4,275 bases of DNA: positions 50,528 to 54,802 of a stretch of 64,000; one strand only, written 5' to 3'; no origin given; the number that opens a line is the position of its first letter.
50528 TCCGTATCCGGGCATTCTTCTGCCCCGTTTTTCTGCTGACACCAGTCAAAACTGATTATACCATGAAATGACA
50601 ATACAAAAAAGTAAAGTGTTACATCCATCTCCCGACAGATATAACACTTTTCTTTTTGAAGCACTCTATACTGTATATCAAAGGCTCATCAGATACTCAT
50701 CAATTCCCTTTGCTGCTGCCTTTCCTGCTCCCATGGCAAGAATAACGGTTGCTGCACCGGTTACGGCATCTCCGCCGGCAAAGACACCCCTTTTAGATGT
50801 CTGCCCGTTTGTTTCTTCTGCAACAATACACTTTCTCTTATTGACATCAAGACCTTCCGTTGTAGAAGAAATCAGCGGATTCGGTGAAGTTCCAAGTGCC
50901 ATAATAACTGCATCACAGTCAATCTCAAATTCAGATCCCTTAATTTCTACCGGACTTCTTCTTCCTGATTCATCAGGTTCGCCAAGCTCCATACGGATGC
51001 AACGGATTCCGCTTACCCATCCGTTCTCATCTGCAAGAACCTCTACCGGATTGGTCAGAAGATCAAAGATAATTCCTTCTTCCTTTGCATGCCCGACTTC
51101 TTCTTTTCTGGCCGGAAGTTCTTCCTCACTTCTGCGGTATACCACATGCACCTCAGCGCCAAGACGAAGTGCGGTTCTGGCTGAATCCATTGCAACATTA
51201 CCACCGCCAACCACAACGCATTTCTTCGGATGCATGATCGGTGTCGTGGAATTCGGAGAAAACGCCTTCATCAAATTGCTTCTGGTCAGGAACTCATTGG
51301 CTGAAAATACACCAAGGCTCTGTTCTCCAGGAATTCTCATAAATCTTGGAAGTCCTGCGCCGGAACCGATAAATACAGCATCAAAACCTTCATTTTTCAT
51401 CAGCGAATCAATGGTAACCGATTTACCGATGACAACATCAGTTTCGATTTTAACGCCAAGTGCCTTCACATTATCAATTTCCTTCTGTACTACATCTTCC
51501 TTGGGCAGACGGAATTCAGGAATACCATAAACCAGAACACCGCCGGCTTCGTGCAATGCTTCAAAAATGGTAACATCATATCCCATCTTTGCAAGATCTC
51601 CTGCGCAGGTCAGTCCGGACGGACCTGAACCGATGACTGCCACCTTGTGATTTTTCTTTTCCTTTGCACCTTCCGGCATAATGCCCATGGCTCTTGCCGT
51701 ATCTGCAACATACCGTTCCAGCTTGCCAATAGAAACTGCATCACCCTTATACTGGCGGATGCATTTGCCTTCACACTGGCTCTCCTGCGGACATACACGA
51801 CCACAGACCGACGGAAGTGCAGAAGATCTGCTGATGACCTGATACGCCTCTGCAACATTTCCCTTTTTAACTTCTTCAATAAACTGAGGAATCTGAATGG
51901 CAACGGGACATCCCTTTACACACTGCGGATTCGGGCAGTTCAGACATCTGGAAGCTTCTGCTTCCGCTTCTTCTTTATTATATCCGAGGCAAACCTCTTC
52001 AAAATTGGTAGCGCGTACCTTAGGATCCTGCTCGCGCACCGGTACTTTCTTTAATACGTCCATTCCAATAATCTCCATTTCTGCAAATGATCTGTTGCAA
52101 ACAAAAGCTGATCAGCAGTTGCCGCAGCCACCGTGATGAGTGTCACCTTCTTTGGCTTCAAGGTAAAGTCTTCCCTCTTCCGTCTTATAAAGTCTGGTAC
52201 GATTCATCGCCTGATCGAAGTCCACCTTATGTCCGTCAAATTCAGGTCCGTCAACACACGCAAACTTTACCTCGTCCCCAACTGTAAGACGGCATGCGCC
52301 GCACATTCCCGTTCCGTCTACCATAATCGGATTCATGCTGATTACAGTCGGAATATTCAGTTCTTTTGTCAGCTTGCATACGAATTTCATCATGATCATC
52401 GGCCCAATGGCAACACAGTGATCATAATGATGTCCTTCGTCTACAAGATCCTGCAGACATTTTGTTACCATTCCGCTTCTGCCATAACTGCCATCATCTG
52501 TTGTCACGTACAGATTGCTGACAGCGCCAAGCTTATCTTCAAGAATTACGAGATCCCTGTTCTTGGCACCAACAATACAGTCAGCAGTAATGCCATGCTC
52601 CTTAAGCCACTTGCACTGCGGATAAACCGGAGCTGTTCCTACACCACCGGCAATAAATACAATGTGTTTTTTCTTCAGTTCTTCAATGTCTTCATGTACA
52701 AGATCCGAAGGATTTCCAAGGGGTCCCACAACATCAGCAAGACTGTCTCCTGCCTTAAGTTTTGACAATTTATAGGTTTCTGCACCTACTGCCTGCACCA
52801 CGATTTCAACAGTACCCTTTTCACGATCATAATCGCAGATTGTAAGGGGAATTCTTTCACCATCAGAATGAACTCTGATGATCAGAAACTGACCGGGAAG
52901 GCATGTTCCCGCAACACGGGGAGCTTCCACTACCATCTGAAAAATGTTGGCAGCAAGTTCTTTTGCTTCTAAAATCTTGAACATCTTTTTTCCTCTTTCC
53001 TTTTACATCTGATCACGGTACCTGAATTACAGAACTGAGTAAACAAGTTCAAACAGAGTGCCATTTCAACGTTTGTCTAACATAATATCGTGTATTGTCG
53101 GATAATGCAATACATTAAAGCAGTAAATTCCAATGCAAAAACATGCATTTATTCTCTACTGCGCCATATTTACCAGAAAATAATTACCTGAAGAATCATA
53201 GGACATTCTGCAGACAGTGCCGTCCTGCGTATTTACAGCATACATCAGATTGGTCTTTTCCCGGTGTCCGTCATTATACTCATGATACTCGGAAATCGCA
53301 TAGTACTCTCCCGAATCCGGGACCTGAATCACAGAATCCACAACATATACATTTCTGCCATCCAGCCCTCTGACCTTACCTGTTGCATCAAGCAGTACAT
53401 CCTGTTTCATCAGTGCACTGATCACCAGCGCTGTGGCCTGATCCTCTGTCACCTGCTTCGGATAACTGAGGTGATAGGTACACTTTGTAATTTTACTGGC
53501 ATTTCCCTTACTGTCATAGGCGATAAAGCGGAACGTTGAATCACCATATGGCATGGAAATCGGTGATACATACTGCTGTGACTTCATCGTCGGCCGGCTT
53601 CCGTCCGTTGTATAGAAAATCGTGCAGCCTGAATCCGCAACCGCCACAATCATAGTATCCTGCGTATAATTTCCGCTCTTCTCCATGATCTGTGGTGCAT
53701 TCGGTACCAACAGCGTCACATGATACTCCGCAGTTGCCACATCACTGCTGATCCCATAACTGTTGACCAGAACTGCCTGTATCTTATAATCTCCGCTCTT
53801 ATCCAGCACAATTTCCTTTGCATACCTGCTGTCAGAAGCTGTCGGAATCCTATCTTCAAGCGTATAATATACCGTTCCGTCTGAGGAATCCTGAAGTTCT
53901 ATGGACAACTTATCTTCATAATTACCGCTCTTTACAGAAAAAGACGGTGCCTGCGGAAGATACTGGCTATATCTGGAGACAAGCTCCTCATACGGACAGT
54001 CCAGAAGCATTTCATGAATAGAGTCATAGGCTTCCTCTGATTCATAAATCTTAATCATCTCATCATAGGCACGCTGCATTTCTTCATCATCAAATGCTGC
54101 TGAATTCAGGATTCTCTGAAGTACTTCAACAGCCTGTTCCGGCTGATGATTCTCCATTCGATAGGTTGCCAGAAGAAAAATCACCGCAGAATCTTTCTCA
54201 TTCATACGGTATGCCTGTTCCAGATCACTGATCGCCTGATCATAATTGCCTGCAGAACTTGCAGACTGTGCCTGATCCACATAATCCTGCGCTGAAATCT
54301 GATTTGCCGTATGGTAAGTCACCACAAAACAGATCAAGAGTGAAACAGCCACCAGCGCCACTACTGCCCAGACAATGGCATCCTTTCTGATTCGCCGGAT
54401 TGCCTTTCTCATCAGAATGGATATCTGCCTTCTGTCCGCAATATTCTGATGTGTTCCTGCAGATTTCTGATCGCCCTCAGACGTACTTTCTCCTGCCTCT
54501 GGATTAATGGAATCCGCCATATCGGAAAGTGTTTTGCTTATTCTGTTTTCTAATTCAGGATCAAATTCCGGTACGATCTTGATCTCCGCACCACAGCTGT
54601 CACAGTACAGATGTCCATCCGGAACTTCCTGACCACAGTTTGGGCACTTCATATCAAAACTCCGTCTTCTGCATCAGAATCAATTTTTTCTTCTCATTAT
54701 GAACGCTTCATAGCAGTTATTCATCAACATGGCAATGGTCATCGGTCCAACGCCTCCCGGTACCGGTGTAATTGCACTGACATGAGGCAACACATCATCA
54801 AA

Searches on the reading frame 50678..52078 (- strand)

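Call 67: search_protein_families(library=pfam, proteins=[window:50678-52078:-], max_evalue=0.000001)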
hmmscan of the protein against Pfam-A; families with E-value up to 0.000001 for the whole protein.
window:50678-52078:- (466 aa): 8 families
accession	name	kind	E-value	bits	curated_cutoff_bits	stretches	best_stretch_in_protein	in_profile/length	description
PF14691.11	Fer4_20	-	4.5e-43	146.1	25.8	1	22-132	1-112/113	Dihydroprymidine dehydrogenase domain II, 4Fe-4S cluster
PF07992.20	Pyr_redox_2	-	8.1e-33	114.5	26.1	1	145-452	2-291/291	Pyridine nucleotide-disulphide oxidoreductase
PF00070.33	Pyr_redox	-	8.1e-15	55.5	22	1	286-359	1-78/82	Pyridine nucleotide-disulphide oxidoreductase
PF13738.12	Pyr_redox_3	-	1e-10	41.8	30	0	282-320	162-200/305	Pyridine nucleotide-disulphide oxidoreductase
PF01262.27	AlaDh_PNT_C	-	2.3e-08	34.1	23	0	259-318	4-62/214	Alanine dehydrogenase/PNT, C-terminal domain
PF13241.12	NAD_binding_7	-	4.3e-08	34.1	22.1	0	283-323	6-50/104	Putative NAD(P)-binding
PF03486.20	HI0933_like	-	3.3e-07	30.4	50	0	145-179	2-36/244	HI0933-like protein Rossmann domain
PF13450.12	NAD_binding_8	-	4e-07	30.7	21.9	1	148-180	1-33/68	NAD(P)-binding Rossmann-like domain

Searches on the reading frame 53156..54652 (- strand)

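Call 67: search_protein_families(library=pfam, proteins=[window:53156-54652:-], max_evalue=0.000001)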
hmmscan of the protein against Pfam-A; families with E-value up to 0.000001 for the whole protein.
window:53156-54652:- (498 aa): 4 families
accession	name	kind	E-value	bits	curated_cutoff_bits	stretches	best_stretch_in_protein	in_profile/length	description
PF13290.12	CHB_HEX_C_1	-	4.5e-24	84.6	22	2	325-389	2-66/67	Chitobiase/beta-hexosaminidase C-terminal domain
PF13287.12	Fn3_assoc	-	7.4e-22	77.7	23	1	340-393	7-59/59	Fn3 associated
PF14559.12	TPR_19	-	4.3e-09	37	25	1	133-195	3-64/68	Tetratricopeptide repeat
PF13240.11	Zn_Ribbon_1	-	2.7e-07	30.6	25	1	2-23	1-22/23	zinc-ribbon domain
